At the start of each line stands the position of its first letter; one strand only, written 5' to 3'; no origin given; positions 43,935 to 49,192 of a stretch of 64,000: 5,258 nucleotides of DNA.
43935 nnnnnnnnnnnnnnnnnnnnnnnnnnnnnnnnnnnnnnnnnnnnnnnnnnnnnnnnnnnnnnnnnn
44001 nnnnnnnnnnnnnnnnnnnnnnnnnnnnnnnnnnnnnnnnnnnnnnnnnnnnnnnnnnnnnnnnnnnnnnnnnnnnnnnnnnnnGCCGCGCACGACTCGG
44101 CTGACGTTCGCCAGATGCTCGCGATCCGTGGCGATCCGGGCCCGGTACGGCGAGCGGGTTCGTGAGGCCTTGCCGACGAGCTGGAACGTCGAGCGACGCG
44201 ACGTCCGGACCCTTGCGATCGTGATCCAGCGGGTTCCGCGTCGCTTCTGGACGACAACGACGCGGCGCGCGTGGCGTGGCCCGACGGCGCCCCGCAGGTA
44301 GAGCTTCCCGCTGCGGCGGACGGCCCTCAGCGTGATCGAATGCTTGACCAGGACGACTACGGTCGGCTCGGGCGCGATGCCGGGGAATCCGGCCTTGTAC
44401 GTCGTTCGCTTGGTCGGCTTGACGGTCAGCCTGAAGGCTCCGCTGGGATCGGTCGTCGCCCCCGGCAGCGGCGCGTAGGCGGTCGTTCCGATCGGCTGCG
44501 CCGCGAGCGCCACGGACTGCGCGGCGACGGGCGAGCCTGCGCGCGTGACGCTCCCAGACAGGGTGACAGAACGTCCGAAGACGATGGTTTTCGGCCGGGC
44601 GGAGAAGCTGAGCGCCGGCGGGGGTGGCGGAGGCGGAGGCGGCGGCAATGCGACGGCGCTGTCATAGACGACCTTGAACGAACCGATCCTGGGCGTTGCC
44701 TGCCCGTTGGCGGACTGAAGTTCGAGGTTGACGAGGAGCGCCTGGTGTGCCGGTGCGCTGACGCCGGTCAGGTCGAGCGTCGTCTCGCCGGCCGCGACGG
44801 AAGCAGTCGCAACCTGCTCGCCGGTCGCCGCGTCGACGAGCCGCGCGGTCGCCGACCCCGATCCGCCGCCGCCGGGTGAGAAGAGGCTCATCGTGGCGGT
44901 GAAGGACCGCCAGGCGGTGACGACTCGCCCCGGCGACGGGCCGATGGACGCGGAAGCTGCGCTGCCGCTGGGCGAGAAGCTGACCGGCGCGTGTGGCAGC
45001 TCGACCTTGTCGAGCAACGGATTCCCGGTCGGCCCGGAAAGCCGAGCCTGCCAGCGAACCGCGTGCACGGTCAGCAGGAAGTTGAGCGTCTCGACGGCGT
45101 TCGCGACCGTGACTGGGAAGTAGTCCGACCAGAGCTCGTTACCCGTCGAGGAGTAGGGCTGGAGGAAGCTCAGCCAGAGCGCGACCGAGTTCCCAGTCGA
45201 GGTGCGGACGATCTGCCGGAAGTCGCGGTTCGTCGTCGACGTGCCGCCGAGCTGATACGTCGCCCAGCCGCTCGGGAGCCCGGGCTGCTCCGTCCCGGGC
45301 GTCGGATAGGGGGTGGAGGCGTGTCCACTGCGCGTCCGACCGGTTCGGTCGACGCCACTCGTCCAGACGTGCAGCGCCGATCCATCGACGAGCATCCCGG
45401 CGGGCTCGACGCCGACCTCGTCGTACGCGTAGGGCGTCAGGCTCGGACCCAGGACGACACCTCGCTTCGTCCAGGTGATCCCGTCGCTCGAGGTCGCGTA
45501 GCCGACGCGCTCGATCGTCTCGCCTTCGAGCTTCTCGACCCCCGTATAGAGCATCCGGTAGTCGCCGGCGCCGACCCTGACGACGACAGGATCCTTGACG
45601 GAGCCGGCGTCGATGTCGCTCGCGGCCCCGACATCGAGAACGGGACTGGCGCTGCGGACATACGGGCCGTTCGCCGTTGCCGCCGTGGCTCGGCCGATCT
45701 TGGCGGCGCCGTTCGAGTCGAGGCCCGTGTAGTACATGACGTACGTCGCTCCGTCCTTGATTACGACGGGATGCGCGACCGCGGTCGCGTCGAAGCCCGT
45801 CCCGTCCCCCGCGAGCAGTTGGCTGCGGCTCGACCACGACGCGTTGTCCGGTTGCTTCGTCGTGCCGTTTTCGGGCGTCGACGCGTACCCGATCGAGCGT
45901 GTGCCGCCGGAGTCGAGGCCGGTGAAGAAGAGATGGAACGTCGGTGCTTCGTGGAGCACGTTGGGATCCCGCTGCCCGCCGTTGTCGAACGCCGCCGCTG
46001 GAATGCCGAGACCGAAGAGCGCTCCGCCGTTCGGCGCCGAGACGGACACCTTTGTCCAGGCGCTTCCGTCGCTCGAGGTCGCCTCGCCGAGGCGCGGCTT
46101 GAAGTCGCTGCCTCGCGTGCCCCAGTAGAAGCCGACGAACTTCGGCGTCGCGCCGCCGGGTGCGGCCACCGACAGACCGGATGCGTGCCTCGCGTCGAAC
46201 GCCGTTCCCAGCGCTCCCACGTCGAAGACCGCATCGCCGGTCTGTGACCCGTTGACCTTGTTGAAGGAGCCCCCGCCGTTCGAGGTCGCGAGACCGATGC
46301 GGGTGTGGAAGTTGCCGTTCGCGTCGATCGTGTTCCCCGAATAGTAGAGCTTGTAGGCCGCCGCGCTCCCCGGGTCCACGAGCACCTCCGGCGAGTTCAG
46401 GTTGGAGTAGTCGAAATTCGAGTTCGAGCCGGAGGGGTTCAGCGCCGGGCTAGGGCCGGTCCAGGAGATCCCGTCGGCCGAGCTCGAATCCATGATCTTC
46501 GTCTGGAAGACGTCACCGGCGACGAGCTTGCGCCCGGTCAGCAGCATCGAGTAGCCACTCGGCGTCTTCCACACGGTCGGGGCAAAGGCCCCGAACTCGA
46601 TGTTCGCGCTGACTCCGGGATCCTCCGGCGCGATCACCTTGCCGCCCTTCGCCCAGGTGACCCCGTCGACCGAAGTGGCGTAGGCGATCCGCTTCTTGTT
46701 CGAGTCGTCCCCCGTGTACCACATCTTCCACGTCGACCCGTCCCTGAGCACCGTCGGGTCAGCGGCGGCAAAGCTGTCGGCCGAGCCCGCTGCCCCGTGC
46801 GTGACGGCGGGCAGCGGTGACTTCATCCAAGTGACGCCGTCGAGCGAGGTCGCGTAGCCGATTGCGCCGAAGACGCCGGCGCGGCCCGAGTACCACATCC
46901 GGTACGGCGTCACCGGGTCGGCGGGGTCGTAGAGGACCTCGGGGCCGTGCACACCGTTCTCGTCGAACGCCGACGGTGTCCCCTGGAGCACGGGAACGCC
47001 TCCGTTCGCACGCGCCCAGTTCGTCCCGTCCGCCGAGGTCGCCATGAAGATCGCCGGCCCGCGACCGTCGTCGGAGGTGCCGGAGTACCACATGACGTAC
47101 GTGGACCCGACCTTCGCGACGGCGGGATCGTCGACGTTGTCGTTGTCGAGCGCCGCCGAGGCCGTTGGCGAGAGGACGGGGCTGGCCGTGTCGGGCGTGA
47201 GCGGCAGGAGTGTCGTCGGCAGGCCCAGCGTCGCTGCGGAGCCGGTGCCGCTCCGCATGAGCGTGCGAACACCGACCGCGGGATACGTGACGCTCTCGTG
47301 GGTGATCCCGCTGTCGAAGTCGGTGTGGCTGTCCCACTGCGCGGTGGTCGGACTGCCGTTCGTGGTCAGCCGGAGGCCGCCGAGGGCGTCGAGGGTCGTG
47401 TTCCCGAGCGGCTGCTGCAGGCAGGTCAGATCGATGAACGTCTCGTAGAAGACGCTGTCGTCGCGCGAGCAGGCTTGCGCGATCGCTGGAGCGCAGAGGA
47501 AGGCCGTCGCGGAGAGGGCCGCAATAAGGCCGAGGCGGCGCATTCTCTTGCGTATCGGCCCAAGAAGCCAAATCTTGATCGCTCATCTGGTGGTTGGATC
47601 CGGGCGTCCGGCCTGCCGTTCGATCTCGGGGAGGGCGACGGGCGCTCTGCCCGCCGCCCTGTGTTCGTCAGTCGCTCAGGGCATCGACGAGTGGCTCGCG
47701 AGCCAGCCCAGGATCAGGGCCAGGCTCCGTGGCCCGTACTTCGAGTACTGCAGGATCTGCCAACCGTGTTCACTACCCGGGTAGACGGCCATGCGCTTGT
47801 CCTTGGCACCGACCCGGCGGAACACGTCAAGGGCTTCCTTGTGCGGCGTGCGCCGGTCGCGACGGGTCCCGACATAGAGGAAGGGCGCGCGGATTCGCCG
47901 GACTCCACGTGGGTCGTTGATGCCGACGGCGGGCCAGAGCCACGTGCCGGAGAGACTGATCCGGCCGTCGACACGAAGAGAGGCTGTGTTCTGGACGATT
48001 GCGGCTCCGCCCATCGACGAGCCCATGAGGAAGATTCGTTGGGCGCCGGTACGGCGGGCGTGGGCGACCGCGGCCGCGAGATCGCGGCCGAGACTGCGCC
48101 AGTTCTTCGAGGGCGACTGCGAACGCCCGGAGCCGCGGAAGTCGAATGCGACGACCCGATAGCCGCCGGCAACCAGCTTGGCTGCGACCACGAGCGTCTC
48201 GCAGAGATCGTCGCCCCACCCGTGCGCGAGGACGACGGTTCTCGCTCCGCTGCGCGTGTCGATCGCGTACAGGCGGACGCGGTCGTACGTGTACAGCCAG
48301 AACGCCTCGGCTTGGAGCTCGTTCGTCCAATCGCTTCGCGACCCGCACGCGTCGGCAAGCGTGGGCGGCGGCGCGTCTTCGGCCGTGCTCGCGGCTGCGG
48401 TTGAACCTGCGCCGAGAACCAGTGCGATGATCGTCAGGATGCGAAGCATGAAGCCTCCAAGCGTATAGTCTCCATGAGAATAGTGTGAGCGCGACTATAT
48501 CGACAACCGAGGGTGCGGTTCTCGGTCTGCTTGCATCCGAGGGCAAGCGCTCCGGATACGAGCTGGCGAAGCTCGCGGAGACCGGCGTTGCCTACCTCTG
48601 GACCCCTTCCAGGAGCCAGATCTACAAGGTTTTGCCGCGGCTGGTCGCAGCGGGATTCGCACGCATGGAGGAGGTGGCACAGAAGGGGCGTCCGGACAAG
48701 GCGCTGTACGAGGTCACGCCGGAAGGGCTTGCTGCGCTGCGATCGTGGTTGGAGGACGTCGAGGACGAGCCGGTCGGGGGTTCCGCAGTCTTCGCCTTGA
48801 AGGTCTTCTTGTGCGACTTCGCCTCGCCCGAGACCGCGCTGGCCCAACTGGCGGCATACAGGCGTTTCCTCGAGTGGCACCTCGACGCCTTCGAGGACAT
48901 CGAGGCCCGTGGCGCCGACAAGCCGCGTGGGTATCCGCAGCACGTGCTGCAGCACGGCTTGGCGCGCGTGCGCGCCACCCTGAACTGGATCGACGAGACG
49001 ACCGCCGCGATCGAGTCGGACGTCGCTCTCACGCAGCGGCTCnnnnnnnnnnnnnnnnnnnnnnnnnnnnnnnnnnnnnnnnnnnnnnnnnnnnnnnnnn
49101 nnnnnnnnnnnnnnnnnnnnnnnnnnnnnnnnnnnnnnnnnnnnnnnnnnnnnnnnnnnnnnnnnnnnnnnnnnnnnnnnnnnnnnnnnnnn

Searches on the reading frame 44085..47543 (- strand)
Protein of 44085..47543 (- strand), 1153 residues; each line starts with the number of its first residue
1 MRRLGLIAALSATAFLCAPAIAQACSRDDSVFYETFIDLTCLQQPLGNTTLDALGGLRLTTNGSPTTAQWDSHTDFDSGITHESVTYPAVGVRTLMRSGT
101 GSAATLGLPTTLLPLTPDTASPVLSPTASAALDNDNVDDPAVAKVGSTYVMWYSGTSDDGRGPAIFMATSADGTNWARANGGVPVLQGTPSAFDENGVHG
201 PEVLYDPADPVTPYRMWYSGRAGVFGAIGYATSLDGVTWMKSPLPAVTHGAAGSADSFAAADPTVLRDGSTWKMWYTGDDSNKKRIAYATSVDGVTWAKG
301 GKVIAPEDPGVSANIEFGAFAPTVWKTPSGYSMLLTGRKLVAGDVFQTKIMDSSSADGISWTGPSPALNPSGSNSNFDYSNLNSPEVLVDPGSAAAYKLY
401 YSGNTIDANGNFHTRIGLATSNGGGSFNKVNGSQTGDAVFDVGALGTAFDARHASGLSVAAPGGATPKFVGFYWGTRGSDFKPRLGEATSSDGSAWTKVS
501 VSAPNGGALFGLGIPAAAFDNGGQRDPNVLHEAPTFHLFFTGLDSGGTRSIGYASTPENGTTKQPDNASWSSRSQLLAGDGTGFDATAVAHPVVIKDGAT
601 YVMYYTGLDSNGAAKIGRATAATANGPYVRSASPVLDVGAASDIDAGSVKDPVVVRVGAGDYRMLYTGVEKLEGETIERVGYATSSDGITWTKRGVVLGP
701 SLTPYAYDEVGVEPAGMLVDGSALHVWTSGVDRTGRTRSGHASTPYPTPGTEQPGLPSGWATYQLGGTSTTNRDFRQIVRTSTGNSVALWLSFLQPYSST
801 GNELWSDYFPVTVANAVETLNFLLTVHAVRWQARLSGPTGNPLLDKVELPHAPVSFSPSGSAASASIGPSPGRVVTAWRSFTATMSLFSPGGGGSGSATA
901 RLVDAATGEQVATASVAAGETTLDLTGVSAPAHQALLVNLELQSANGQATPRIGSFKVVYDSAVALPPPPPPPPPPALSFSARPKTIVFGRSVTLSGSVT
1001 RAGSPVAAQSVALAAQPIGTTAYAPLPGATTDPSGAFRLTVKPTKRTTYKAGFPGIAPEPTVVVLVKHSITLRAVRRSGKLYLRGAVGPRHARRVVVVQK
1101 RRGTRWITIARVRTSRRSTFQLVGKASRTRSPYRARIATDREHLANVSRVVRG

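Call 20: search_protein_families(library=pfam, proteins=[window:44085-47543:-], max_evalue=0.001)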
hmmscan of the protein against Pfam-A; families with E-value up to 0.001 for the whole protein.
window:44085-47543:- (1153 aa): 2 families
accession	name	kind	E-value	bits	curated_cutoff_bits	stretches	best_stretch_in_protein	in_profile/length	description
PF04041.19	Glyco_hydro_130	-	2.7e-15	56.6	26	1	226-364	67-196/320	beta-1,4-mannooligosaccharide phosphorylase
PF04616.20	Glyco_hydro_43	-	9.3e-08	32.2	32.2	0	260-364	10-110/288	Glycosyl hydrolases family 43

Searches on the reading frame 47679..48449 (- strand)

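Call 20: search_protein_families(library=pfam, proteins=[window:47679-48449:-], max_evalue=0.001)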
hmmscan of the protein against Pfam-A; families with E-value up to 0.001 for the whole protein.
window:47679-48449:- (257 aa): 6 families
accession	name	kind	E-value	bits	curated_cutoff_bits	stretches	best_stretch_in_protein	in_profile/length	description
PF12146.15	Hydrolase_4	-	1.8e-21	77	27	2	70-173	5-113/239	Serine aminopeptidase, S33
PF12697.13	Abhydrolase_6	-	1.4e-12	49.2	26.3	1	72-193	1-110/217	Alpha/beta hydrolase family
PF00561.26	Abhydrolase_1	-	5.2e-12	46.4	25.8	1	71-149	2-81/245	alpha/beta hydrolase fold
PF20408.4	Abhydrolase_11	-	1.4e-07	31.9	27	1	70-200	3-140/193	Alpha/beta hydrolase domain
PF00326.27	Peptidase_S9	-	1.5e-05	25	22.6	0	186-253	143-209/213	Prolyl oligopeptidase family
PF01738.24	DLH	-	0.0004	20.5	21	0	87-231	32-189/217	Dienelactone hydrolase family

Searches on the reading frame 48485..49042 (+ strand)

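Call 20: search_protein_families(library=pfam, proteins=[window:48485-49042:+], max_evalue=0.001)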
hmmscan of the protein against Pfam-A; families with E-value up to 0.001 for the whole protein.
window:48485-49042:+ (186 aa): 2 families
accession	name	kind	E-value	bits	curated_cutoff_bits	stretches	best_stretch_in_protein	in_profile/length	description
PF10400.15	Vir_act_alpha_C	-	7.4e-12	46.2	22.4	1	103-176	5-77/78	Virulence activator alpha C-term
PF03551.20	PadR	-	1.9e-10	41.1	27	1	12-86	1-74/75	Transcriptional regulator PadR-like family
